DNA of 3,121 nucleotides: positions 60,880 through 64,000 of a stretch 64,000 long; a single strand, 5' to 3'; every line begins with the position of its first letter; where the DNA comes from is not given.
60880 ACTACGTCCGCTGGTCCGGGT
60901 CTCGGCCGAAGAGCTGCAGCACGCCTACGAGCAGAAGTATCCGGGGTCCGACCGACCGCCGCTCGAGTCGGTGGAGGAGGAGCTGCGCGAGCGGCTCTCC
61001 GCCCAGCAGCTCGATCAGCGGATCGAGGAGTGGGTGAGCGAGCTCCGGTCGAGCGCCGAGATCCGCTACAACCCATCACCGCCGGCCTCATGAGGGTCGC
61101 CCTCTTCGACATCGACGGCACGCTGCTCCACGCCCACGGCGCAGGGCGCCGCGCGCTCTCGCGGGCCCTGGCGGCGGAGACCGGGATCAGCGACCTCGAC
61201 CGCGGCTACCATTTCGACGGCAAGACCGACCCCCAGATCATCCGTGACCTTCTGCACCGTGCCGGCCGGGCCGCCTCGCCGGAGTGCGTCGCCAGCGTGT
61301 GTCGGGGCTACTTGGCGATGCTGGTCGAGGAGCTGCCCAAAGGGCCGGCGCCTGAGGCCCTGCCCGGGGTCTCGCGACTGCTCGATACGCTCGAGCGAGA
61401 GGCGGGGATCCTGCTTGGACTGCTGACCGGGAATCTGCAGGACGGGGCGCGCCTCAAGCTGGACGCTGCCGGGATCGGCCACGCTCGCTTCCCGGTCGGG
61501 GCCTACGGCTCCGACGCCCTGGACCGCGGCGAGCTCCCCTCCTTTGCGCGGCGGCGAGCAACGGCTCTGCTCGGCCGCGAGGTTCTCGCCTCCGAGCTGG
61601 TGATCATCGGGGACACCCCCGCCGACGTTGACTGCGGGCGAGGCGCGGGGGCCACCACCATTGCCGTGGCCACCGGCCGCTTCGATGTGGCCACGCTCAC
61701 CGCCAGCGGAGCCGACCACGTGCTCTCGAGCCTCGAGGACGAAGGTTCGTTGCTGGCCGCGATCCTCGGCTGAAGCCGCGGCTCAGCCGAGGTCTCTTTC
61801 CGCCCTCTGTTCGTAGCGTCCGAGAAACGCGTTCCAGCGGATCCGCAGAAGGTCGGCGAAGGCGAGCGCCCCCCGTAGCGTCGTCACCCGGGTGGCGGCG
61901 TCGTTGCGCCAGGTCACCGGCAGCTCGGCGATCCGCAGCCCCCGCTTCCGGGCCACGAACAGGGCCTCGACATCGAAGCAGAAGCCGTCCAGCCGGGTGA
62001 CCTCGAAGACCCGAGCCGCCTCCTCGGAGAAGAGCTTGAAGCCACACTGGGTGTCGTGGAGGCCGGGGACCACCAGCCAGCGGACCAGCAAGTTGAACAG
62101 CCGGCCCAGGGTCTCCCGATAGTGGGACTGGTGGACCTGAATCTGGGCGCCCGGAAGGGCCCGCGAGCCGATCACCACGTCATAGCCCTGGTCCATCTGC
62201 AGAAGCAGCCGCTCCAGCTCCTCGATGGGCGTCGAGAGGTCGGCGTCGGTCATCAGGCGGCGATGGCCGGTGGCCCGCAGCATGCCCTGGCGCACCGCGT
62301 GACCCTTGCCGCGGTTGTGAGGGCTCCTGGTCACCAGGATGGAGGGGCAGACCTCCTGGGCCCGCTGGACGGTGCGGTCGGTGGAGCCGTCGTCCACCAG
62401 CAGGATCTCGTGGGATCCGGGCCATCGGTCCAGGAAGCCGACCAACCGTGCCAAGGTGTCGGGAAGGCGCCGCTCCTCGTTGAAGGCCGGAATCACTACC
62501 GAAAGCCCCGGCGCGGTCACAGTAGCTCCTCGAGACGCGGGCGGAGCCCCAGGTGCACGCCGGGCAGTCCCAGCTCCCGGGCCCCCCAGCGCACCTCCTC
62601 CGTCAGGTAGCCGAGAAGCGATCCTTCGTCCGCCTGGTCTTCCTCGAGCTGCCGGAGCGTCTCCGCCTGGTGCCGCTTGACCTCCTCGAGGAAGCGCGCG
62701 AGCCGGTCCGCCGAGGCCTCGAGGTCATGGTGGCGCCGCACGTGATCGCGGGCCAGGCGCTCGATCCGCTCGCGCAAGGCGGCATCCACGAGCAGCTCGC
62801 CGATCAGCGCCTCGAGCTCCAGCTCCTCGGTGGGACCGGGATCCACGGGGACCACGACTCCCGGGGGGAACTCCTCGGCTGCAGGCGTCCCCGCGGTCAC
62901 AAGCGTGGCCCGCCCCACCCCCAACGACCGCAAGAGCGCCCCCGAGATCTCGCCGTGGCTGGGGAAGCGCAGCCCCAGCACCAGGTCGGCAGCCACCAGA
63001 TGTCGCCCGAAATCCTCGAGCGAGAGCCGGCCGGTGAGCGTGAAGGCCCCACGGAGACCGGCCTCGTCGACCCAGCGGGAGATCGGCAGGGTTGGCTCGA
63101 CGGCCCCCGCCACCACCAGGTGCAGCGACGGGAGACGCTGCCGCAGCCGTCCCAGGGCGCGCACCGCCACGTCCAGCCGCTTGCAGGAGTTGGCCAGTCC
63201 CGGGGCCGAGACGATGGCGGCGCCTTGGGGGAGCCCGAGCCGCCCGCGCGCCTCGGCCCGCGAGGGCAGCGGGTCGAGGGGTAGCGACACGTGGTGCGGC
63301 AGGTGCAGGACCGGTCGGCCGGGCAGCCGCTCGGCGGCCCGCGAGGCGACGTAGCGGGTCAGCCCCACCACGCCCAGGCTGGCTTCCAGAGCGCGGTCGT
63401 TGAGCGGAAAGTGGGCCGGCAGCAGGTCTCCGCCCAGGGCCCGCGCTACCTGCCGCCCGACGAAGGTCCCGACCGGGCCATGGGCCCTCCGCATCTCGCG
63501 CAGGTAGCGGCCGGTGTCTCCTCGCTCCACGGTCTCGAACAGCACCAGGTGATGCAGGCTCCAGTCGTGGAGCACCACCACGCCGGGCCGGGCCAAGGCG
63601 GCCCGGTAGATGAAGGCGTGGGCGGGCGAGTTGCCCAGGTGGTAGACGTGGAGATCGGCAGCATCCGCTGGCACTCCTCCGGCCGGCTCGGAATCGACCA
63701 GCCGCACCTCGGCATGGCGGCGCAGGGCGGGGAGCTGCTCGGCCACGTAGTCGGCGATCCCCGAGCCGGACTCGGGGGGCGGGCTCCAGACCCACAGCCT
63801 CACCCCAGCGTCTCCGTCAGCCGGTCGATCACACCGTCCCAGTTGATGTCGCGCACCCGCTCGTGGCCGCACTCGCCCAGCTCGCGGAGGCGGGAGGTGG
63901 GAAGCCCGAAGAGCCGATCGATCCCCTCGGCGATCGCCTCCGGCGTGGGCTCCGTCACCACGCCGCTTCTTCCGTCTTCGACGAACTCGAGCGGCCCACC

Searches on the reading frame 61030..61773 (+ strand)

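Call 72: search_protein_families(library=pfam, proteins=[window:61030-61773:+], max_evalue=0.001)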
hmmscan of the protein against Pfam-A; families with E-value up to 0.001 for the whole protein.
window:61030-61773:+ (247 aa): 4 families
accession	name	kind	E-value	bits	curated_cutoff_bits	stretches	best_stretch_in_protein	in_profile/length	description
PF12710.13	HAD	-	5.9e-12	46.8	27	1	24-204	1-189/189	haloacid dehalogenase-like hydrolase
PF13242.12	Hydrolase_like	-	1.2e-10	41.6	22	1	174-237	10-74/75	HAD-hyrolase-like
PF13419.12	HAD_2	-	2.3e-10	41.3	23.8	1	25-213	2-178/178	Haloacid dehalogenase-like hydrolase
PF00702.32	Hydrolase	-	7.8e-10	39.9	26.4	1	21-207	1-191/191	haloacid dehalogenase-like hydrolase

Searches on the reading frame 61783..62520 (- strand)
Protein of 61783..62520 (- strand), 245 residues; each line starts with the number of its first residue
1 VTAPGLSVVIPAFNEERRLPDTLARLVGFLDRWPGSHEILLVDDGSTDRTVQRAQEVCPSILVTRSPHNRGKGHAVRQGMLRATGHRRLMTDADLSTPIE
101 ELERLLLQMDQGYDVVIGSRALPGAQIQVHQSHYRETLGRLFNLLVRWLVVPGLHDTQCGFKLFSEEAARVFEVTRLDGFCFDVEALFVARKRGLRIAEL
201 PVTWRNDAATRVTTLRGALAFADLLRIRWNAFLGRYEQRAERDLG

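Call 72: search_protein_families(library=pfam, proteins=[window:61783-62520:-], max_evalue=0.001)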
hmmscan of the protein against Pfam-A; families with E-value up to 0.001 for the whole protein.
window:61783-62520:- (245 aa): 2 families
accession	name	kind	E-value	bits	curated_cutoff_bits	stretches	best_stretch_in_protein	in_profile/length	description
PF00535.33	Glycos_transf_2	-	6.6e-27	94.9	23.3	1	7-169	1-164/168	Glycosyl transferase family 2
PF13641.12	Glyco_tranf_2_3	-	1.8e-05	25.3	27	1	4-198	1-202/230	Glycosyltransferase like family 2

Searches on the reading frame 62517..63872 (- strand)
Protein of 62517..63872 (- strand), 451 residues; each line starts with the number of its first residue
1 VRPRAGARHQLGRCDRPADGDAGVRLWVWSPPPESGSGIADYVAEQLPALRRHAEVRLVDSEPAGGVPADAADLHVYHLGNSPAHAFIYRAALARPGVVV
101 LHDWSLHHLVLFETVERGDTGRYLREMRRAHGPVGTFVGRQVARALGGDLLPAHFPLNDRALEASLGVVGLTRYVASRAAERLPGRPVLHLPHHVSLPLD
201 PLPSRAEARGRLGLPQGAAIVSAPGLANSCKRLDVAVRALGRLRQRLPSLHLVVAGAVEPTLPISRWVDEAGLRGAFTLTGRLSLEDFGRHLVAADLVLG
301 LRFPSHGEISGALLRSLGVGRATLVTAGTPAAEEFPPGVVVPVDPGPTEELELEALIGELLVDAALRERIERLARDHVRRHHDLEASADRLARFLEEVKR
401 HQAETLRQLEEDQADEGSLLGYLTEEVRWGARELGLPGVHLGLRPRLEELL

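Call 72: search_protein_families(library=pfam, proteins=[window:62517-63872:-], max_evalue=0.001)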
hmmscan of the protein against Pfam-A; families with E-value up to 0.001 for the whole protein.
window:62517-63872:- (451 aa): 3 families
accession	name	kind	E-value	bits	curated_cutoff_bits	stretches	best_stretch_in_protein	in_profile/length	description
PF13524.12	Glyco_trans_1_2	-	1.5e-05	25.4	25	1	240-391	6-142/144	Glycosyl transferase-like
PF13692.12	Glyco_trans_1_4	-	1.6e-05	25.7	27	1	229-342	13-125/142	Glycosyl transferases group 1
PF00534.26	Glycos_transf_1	-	1.6e-05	25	26.4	1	206-339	3-135/172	Glycosyl transferases group 1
